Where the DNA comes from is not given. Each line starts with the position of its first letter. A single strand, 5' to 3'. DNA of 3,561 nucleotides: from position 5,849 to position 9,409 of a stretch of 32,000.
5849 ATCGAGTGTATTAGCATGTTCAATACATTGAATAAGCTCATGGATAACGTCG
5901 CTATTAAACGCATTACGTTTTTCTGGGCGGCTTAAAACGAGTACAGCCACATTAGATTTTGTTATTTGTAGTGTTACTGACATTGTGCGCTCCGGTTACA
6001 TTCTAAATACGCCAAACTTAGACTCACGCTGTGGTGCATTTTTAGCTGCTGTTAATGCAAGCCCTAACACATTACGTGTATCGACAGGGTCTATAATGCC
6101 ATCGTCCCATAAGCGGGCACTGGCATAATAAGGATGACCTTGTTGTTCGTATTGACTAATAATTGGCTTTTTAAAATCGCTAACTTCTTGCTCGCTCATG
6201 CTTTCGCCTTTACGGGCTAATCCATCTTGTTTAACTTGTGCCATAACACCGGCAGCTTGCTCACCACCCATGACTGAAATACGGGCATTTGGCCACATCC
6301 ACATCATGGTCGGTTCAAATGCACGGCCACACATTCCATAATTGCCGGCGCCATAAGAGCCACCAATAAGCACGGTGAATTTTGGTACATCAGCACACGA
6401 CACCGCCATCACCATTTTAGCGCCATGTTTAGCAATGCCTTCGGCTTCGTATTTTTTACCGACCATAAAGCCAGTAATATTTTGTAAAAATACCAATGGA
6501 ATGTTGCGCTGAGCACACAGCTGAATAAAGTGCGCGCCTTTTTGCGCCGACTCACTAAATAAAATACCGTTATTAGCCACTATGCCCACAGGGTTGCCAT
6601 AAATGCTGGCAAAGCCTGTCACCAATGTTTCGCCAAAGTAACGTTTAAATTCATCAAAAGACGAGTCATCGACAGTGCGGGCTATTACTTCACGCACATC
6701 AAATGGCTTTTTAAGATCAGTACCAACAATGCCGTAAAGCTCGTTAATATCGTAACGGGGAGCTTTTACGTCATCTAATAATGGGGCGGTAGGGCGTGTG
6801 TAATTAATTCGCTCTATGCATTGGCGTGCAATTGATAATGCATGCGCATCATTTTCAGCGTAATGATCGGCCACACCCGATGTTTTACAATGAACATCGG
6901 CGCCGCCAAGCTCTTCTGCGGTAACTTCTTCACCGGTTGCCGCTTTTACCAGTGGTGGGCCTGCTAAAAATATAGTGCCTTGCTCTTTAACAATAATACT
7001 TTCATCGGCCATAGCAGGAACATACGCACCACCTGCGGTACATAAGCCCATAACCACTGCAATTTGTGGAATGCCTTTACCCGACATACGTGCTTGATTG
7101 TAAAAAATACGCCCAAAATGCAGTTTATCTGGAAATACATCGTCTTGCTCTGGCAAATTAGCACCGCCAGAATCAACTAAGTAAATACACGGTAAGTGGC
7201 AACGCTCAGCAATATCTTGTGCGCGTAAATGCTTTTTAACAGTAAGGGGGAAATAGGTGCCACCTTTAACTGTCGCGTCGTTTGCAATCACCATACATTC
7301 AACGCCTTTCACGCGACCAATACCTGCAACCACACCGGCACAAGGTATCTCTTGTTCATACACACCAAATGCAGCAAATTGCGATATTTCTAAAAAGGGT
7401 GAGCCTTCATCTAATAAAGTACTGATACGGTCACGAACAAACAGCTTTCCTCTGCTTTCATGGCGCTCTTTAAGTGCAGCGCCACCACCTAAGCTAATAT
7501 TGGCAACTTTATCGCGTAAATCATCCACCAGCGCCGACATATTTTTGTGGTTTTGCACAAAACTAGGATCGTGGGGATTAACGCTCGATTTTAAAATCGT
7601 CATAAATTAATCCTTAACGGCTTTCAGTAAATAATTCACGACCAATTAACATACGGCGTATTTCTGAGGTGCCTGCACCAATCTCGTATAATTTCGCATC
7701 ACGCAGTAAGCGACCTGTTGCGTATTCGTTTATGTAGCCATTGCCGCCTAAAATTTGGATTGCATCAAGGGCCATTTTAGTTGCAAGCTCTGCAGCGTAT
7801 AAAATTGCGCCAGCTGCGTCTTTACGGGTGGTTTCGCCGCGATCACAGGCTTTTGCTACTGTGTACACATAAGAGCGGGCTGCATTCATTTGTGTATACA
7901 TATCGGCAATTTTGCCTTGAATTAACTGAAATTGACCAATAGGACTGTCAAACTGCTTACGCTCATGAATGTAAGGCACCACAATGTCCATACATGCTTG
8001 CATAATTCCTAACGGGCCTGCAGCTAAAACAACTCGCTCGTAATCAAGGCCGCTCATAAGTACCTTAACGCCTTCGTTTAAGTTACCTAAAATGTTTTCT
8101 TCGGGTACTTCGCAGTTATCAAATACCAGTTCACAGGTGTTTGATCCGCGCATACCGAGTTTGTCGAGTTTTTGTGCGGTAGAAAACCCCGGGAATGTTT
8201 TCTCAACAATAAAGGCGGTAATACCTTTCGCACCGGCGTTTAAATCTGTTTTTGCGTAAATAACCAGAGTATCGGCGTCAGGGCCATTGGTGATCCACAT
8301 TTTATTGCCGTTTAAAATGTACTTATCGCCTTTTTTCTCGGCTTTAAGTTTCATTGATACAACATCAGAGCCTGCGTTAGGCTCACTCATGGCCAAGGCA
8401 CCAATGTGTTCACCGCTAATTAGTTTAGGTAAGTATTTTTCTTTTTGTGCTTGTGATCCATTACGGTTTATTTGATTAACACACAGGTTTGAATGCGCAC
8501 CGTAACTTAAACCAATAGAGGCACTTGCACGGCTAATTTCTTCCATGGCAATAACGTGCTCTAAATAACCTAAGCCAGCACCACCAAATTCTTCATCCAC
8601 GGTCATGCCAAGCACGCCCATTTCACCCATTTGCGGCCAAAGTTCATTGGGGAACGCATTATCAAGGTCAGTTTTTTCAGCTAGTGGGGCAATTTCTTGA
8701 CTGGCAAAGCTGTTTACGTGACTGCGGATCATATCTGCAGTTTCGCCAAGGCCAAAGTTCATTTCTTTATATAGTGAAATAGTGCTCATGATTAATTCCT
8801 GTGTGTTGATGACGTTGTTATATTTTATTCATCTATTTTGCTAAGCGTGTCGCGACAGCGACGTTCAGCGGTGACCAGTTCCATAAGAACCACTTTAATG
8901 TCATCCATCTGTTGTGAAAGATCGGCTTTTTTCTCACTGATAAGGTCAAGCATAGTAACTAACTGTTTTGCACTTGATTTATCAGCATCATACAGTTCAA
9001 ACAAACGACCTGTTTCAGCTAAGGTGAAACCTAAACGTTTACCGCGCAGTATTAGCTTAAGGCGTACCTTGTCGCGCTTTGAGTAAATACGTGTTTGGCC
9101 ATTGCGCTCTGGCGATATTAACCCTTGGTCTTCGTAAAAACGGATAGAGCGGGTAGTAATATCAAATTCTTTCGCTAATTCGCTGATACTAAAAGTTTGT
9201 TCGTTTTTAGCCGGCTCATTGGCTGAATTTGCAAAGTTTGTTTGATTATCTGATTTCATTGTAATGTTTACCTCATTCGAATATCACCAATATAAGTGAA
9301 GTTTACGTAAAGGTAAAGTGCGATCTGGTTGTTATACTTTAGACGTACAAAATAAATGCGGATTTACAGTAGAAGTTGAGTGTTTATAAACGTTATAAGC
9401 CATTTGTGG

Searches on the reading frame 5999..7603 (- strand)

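Call 35: search_protein_families(library=pfam, proteins=[window:5999-7603:-], max_evalue=0.00001)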
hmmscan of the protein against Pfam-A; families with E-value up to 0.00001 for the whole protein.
window:5999-7603:- (535 aa): 2 families
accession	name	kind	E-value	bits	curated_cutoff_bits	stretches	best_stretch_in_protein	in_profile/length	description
PF01039.27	Carboxyl_trans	-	1.1e-161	539.3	22.3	1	48-525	2-483/493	Carboxyl transferase domain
PF03255.19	ACCA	-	1.2e-09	38.3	23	0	91-205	94-213/310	Acetyl co-enzyme A carboxylase carboxyltransferase-like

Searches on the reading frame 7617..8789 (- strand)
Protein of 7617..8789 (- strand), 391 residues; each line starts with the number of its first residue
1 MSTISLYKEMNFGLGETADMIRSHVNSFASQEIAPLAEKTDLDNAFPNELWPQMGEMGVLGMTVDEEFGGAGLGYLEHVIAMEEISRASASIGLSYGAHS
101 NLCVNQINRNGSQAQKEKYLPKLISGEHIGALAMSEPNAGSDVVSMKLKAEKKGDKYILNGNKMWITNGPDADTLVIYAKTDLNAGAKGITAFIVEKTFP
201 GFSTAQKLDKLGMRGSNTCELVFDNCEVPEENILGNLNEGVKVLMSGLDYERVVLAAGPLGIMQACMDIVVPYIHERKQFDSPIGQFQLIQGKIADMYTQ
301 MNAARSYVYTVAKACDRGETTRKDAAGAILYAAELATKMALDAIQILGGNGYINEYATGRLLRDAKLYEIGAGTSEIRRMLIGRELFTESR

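Call 35: search_protein_families(library=pfam, proteins=[window:7617-8789:-], max_evalue=0.00001)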
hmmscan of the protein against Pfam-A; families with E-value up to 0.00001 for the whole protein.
window:7617-8789:- (391 aa): 4 families
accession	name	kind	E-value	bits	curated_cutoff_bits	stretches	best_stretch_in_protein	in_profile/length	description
PF00441.29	Acyl-CoA_dh_1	-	4.5e-46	157.1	22.4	1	238-386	1-149/150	Acyl-CoA dehydrogenase, C-terminal domain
PF02771.21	Acyl-CoA_dh_N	-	1.3e-40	138.7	22.9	1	16-127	2-113/113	Acyl-CoA dehydrogenase, N-terminal domain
PF02770.24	Acyl-CoA_dh_M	-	6.3e-27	94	33.3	1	131-226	1-97/97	Acyl-CoA dehydrogenase, middle domain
PF08028.16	Acyl-CoA_dh_2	-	6.2e-14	52.9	22.7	1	254-369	2-127/134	Acyl-CoA dehydrogenase, C-terminal domain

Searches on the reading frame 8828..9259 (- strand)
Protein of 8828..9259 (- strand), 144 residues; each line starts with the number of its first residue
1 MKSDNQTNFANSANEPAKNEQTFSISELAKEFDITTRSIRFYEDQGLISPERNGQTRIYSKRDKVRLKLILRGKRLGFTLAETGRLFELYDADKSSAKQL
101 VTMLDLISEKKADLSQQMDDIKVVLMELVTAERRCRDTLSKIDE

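Call 35: search_protein_families(library=pfam, proteins=[window:8828-9259:-], max_evalue=0.00001)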
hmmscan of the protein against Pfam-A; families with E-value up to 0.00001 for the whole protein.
window:8828-9259:- (144 aa): 3 families
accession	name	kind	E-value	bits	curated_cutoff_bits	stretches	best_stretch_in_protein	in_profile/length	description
PF13411.12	MerR_1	-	1e-15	58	21.6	1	23-86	1-65/69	MerR HTH family regulatory protein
PF09278.17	MerR-DNA-bind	-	2.6e-14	54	25.4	1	66-129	3-63/65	MerR, DNA binding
PF00376.29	MerR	-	4.2e-11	42.9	28.2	1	24-59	1-38/38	MerR family regulatory protein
